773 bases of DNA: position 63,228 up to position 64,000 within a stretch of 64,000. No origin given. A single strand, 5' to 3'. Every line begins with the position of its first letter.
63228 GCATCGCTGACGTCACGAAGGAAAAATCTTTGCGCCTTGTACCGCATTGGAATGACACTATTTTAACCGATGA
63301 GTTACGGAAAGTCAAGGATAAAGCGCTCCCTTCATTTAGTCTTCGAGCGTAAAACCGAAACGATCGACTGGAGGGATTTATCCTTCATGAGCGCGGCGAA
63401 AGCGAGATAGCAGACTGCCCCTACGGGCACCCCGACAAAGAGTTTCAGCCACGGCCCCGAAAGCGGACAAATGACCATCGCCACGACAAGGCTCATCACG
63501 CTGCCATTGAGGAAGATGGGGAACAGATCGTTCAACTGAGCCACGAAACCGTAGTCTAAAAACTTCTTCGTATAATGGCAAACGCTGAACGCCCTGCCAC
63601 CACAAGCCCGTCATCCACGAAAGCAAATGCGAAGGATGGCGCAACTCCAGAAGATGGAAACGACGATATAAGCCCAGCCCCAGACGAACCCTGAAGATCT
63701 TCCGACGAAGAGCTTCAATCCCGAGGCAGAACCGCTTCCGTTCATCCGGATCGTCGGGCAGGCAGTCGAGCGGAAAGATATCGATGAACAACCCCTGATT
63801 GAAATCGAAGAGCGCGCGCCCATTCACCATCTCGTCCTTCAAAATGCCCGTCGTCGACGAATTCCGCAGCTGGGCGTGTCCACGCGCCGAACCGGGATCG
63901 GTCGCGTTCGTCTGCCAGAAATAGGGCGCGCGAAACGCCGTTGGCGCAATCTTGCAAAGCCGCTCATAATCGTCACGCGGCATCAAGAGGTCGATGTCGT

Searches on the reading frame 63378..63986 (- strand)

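Call 36: search_protein_families(library=pfam, proteins=[window:63378-63986:-], max_evalue=0.001)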
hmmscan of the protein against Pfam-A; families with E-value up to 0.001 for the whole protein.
window:63378-63986:- (202 aa): 1 family
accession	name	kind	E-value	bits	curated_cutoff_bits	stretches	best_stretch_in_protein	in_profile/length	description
PF04991.19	LicD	-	2.5e-11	44.5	22.6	1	1-88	34-110/227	LicD family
